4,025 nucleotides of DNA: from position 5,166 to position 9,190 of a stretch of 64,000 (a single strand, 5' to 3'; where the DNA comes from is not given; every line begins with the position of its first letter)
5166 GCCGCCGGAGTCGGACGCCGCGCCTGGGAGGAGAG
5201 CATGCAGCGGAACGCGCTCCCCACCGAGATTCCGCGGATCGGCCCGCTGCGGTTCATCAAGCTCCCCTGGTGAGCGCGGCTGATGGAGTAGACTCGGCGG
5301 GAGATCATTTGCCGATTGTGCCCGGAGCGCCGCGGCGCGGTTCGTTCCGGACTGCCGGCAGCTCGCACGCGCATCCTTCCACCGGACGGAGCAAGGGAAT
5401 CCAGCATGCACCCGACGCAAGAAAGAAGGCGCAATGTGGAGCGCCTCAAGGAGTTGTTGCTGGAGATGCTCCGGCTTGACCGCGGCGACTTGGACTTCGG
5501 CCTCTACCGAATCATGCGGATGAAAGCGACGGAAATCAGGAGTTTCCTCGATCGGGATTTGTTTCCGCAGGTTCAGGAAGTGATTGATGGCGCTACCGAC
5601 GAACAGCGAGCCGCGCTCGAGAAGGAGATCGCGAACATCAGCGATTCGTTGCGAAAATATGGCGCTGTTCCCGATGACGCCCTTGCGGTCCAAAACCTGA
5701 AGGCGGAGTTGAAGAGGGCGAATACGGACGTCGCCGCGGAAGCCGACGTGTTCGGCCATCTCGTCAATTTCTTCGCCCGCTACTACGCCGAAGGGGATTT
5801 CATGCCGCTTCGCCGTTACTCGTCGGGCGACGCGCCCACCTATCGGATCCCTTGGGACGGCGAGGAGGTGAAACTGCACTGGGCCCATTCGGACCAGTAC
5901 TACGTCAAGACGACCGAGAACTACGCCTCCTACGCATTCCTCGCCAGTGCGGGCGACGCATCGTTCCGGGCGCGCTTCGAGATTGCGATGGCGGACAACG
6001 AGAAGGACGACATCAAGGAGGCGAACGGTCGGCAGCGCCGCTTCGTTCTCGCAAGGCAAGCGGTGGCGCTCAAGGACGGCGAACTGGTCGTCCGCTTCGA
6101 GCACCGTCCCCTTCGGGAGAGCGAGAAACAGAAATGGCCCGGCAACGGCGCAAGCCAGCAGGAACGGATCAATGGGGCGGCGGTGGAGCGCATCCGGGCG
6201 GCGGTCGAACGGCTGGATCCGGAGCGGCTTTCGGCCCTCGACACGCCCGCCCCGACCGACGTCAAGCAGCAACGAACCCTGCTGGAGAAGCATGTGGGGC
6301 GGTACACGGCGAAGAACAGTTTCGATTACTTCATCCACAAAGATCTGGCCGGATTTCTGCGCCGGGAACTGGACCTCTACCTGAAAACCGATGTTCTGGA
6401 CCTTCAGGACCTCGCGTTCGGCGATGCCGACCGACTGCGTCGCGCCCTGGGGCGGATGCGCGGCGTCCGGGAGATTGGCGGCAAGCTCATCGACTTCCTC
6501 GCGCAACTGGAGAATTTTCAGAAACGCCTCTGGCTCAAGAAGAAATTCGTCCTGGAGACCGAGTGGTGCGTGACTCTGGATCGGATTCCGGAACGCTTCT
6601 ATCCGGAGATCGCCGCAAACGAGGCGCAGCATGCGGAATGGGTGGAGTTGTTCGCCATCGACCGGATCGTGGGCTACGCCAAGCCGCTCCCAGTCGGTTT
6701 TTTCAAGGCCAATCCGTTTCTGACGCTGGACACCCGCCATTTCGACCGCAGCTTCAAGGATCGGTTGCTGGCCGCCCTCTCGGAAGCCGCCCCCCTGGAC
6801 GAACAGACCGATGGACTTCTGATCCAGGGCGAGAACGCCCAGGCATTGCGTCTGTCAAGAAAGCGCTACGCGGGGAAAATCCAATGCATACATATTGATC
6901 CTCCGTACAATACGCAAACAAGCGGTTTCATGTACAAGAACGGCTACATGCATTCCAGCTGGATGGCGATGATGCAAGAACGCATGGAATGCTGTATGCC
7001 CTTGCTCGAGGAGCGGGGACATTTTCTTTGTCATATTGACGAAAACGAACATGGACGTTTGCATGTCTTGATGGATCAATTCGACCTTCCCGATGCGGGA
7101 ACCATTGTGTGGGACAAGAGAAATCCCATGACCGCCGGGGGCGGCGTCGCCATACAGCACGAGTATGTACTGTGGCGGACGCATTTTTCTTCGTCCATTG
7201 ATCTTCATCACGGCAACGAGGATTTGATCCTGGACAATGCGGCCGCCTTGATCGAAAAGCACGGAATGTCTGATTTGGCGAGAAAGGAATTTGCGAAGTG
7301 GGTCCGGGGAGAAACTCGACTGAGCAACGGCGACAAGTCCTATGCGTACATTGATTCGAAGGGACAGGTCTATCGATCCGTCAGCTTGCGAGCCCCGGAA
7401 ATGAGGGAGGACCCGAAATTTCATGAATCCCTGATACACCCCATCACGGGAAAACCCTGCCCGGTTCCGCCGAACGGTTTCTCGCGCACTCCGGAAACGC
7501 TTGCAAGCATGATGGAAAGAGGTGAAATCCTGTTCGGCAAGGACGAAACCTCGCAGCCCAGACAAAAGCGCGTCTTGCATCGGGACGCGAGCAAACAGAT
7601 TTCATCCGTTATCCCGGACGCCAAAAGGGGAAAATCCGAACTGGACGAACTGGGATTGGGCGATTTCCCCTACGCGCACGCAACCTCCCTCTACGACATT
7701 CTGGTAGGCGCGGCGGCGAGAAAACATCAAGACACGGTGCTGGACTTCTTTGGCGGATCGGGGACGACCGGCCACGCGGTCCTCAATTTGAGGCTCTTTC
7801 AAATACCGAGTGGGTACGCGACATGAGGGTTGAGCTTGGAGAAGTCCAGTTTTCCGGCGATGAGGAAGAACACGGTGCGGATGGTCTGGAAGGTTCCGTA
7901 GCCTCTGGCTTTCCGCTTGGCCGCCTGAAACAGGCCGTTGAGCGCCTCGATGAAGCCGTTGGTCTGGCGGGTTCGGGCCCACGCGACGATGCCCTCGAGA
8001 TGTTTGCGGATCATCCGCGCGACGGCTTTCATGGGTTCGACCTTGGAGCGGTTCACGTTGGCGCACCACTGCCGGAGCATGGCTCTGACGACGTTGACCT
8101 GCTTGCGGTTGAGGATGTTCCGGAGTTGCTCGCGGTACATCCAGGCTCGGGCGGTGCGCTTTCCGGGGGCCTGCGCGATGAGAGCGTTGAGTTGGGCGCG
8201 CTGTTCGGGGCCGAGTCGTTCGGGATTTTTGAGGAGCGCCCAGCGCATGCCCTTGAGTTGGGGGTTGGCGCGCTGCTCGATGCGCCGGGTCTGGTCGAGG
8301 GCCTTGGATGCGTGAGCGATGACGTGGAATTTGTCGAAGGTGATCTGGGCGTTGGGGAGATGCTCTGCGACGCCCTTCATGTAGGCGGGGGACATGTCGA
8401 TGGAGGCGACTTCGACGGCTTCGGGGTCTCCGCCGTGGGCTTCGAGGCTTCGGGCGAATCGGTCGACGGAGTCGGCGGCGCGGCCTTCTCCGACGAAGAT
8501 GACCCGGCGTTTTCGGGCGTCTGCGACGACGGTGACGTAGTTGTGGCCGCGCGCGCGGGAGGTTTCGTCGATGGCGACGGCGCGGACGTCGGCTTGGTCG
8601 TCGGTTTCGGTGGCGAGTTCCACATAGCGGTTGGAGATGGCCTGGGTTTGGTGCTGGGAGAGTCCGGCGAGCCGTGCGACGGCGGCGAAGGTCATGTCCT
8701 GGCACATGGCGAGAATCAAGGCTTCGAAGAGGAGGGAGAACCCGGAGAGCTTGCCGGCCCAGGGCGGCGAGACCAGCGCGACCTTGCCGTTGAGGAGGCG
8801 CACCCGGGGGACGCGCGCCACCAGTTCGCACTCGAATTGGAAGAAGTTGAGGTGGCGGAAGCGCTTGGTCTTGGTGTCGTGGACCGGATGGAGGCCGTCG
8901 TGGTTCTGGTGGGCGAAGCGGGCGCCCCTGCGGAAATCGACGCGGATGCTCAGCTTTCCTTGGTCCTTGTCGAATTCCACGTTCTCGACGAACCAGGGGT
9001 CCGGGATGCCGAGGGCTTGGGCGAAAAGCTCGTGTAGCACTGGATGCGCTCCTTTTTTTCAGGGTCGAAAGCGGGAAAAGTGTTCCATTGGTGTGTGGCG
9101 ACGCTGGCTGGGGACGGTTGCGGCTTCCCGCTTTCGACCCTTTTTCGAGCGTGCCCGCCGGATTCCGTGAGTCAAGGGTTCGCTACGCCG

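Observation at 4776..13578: Type III R-M island flanked by ~505-bp direct repeats of a pilin gene 3' end (Campbell-type acquisition)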

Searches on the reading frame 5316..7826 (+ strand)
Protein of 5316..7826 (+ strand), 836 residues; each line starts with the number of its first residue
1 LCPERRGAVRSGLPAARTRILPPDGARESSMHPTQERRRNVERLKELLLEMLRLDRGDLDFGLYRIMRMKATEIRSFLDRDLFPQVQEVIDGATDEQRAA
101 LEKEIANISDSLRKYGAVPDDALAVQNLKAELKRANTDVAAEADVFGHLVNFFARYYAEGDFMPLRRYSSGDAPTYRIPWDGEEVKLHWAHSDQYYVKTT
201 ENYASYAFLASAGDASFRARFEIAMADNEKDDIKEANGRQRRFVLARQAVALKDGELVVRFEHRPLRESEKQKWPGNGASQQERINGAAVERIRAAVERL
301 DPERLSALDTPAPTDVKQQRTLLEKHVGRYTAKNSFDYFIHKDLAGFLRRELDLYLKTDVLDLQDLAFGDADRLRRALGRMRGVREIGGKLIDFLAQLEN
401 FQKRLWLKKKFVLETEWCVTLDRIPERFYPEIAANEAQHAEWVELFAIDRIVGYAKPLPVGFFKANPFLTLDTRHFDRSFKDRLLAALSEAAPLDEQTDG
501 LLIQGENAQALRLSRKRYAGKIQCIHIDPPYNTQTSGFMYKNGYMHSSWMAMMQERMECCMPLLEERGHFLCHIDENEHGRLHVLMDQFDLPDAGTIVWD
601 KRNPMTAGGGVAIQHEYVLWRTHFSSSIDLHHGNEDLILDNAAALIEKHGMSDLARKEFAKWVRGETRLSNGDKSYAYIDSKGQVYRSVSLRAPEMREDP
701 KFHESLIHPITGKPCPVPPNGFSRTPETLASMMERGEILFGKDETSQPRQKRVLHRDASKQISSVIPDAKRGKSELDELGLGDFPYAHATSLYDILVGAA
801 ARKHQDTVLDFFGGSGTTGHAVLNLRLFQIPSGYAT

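Call 5: search_protein_families(library=pfam, proteins=[window:5316-7826:+], max_evalue=0.01)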
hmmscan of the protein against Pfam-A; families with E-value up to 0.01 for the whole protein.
window:5316-7826:+ (836 aa): 1 family
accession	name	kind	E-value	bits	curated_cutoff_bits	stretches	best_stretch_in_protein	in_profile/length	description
PF01555.25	N6_N4_Mtase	-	4.5e-21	76.3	26.7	1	522-825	1-202/221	DNA methylase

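Call 6: search_protein_families(library=ncbifam, proteins=[window:5316-7826:+], max_evalue=0.01)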
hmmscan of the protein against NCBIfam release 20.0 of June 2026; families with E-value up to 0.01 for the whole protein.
window:5316-7826:+ (836 aa): 2 families
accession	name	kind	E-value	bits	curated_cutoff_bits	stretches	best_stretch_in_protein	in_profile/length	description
NF050803.1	DnaMtaseCcrMCaul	equivalog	0.00083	18.4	830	0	799-825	200-226/350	adenine-specific DNA-methyltransferase CcrM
NF008572.0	PRK11524.1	equivalog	0.0035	16.5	292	0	502-570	17-82/294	adenine-specific DNA-methyltransferase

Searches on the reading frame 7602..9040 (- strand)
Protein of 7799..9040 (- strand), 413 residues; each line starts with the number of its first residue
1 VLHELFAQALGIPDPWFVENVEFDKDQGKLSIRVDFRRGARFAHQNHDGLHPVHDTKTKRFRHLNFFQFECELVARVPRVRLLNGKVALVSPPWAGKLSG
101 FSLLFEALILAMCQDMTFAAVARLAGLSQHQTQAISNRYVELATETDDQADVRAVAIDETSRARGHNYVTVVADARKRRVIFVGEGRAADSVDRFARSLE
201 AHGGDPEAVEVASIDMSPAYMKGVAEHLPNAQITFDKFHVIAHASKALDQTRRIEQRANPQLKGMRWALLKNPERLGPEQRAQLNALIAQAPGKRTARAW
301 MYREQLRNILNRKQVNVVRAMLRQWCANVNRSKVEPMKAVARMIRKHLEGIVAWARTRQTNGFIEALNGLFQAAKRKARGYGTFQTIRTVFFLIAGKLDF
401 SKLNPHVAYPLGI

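Call 7: search_protein_families(library=pfam, proteins=[window:7799-9040:-, window:7602-8831:-], max_evalue=0.01)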
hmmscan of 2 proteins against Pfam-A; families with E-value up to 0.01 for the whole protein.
window:7799-9040:- (413 aa): 3 families
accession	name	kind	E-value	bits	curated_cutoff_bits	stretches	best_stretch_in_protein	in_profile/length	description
PF01610.23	DDE_Tnp_ISL3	-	2.4e-67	227.7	23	1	155-389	1-238/240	Transposase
PF13542.12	HTH_Tnp_ISL3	-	5.9e-13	48.5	27.4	1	91-140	2-51/51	Helix-turn-helix domain of transposase family ISL3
PF14690.11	Zn_ribbon_ISL3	-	0.00032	21.5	25.5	1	53-81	15-43/47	zinc-finger of transposase IS204/IS1001/IS1096/IS1165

window:7602-8831:- (409 aa): 0 families
